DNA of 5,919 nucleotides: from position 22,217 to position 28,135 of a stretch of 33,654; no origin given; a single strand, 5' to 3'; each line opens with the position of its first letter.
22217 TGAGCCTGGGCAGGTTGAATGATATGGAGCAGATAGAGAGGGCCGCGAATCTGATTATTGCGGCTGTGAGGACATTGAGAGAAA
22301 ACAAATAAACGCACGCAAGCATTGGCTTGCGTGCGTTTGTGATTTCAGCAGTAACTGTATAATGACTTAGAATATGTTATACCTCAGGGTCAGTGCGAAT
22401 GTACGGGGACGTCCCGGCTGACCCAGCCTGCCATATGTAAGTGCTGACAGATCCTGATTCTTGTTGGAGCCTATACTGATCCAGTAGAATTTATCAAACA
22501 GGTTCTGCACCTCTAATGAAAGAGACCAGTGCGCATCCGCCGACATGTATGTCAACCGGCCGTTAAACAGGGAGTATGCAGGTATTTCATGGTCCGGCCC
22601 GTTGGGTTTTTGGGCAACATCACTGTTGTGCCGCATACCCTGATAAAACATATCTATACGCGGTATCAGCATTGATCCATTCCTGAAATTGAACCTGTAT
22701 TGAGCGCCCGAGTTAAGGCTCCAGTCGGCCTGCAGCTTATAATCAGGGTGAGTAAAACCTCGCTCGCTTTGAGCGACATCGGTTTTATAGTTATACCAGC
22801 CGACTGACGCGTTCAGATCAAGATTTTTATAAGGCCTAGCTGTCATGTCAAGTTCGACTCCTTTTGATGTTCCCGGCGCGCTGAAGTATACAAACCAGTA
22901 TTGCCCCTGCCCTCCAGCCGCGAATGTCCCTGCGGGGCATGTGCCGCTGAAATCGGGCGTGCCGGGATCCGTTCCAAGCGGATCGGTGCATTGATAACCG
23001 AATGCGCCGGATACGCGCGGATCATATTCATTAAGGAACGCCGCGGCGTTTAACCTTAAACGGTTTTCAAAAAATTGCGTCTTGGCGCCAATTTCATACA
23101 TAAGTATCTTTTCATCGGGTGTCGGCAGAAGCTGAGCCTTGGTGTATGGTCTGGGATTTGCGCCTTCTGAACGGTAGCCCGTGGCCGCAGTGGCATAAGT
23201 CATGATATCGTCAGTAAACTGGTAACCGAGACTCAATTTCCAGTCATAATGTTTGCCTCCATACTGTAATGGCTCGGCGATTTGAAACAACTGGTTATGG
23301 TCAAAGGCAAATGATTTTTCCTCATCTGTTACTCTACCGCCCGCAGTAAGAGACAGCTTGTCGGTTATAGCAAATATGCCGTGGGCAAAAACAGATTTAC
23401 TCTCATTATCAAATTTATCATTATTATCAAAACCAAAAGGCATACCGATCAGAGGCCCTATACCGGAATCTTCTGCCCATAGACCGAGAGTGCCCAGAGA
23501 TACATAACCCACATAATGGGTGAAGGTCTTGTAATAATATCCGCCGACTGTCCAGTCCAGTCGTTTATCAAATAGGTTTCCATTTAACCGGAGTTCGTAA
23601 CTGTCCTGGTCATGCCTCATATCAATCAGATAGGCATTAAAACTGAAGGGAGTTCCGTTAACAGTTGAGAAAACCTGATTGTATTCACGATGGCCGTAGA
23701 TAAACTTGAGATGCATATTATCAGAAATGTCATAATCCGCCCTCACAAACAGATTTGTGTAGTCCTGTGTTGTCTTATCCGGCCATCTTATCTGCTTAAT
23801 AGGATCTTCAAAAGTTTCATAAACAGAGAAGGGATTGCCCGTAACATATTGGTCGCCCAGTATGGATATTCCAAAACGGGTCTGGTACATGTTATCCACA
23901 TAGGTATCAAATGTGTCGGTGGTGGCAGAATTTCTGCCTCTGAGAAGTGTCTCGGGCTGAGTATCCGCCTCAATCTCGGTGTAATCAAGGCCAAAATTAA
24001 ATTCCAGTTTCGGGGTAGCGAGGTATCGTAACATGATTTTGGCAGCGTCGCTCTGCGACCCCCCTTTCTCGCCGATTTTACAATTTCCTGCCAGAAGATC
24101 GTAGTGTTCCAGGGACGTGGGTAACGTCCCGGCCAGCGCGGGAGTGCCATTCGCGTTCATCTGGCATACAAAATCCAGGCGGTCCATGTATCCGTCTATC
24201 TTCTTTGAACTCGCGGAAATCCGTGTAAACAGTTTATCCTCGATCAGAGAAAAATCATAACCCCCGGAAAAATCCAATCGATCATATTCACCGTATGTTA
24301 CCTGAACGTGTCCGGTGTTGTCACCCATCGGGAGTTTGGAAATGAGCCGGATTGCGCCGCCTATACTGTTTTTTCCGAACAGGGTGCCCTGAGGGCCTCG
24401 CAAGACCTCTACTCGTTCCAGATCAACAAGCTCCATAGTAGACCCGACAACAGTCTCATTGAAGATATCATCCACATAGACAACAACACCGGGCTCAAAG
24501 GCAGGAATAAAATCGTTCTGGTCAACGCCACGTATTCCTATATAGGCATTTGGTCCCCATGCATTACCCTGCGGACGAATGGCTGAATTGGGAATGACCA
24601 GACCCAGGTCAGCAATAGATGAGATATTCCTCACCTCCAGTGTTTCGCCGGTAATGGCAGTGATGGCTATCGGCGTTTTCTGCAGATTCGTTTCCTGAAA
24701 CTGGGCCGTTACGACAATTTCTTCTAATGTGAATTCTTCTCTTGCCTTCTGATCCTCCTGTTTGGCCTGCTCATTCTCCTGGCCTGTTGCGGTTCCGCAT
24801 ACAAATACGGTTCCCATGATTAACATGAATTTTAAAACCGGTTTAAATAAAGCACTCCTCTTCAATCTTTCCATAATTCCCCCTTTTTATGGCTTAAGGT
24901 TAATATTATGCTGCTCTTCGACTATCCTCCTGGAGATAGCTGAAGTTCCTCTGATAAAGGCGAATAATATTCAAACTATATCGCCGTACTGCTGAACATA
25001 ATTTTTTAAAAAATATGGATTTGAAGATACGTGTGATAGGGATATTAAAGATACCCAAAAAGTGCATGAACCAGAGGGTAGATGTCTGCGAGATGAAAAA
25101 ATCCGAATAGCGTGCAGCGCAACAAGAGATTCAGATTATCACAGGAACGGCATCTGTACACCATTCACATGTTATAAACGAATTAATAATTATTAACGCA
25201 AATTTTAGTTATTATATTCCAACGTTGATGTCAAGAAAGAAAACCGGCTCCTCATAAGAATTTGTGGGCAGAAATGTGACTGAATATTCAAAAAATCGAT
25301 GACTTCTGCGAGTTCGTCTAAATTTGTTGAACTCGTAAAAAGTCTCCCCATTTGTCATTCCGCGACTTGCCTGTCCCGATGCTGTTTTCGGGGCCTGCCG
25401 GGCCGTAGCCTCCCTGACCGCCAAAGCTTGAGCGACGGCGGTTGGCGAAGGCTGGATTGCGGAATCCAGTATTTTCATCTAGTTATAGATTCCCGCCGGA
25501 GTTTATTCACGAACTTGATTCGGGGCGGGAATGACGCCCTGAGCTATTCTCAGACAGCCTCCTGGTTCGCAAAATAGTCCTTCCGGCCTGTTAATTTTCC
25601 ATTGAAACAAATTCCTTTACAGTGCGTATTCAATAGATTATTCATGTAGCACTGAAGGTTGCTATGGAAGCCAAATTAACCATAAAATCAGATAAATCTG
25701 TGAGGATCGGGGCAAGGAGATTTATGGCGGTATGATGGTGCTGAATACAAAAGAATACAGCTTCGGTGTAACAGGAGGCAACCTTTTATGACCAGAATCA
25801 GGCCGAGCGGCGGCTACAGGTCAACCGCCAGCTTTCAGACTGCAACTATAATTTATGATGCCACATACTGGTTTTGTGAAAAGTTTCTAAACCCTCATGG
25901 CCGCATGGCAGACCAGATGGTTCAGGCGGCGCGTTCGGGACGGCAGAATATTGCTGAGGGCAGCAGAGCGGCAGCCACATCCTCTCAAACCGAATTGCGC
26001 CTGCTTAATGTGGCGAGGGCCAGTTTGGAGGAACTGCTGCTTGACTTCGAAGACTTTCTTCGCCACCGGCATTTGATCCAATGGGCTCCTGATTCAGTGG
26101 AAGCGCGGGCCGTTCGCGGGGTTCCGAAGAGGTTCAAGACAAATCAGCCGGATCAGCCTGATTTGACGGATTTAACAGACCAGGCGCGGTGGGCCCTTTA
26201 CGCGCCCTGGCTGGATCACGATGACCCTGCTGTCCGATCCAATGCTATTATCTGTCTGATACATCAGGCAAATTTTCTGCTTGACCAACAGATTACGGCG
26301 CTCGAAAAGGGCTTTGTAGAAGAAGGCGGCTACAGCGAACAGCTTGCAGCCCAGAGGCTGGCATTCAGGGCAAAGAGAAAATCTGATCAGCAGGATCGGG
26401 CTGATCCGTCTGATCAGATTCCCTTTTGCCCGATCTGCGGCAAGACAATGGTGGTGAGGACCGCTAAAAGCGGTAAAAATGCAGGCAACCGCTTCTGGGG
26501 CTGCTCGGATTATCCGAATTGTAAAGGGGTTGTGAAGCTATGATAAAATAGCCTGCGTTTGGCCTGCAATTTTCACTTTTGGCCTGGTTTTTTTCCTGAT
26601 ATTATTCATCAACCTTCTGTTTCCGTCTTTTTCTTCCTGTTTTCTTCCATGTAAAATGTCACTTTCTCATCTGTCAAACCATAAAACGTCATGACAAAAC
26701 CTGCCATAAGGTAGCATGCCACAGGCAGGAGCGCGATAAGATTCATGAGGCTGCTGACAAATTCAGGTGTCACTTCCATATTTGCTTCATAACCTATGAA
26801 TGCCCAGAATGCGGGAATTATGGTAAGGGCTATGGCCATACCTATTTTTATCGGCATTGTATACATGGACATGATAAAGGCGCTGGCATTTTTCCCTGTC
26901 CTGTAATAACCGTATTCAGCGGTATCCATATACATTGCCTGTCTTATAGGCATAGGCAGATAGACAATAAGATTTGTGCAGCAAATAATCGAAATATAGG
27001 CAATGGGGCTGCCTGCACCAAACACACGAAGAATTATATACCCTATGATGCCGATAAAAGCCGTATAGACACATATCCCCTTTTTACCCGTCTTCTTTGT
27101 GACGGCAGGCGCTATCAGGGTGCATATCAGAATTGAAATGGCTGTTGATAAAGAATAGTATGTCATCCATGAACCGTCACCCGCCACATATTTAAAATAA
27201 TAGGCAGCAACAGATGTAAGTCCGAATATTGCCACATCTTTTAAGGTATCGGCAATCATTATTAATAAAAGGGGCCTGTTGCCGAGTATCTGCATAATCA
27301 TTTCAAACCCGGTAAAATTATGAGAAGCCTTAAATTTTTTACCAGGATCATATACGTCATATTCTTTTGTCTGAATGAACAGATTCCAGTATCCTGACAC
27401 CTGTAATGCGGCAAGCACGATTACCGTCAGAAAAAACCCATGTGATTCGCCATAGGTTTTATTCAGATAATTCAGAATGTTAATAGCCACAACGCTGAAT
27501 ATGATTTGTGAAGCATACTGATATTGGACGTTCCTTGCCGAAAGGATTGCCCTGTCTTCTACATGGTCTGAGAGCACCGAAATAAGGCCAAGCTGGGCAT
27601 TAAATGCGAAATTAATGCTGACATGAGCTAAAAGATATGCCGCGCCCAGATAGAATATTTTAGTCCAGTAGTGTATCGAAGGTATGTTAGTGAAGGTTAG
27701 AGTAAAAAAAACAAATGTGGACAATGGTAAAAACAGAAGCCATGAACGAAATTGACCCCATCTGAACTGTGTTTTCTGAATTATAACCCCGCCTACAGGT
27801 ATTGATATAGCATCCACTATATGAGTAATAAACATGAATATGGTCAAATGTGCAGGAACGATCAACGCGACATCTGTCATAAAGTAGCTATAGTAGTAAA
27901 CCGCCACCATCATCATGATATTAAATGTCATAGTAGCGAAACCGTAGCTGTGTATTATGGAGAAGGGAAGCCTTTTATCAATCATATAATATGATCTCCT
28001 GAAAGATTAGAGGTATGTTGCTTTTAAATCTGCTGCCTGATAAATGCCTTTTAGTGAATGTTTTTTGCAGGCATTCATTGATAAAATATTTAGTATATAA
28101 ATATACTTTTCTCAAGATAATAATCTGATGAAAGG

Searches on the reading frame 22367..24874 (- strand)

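Call 7: search_protein_families(library=pfam, proteins=[window:22367-24874:-], max_evalue=0.001)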
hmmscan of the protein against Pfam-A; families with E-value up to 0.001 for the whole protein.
window:22367-24874:- (835 aa): 2 families
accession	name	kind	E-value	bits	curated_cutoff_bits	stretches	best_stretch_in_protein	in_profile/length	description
PF00593.30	TonB_dep_Rec_b-barrel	-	4.4e-32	112.9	27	1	324-792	9-436/436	TonB dependent receptor-like, beta-barrel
PF07715.20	Plug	-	1.8e-14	54.6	23.9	1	64-174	2-107/107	TonB-dependent Receptor Plug Domain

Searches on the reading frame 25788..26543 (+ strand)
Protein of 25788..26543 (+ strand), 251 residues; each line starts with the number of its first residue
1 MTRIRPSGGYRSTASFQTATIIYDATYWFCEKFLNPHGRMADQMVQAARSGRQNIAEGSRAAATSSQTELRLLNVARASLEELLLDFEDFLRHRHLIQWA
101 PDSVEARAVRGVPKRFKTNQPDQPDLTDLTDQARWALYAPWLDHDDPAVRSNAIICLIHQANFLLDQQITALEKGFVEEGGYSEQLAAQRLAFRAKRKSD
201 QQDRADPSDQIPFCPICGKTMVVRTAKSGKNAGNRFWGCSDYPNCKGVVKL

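Call 7: search_protein_families(library=pfam, proteins=[window:25788-26543:+], max_evalue=0.001)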
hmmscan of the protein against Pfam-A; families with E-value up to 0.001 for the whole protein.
window:25788-26543:+ (251 aa): 3 families
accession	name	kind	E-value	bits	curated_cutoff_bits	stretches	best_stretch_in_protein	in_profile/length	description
PF01396.24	Zn_ribbon_Top1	-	1.9e-08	34.4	32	1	214-250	4-35/39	Topoisomerase DNA binding C4 zinc finger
PF05635.17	23S_rRNA_IVP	-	2.7e-06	28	33.8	1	16-83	10-72/106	23S rRNA-intervening sequence protein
PF06839.17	Zn_ribbon_GRF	-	8.2e-05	23.1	25.9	1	212-243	1-32/45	GRF zinc finger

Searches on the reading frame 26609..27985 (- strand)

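Call 7: search_protein_families(library=pfam, proteins=[window:26609-27985:-], max_evalue=0.001)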
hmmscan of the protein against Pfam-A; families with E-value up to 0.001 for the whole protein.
window:26609-27985:- (458 aa): 1 family
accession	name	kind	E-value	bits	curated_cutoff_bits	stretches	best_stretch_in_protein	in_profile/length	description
PF13347.12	MFS_2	-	8.7e-79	265.5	27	1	13-439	1-427/427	MFS/sugar transport protein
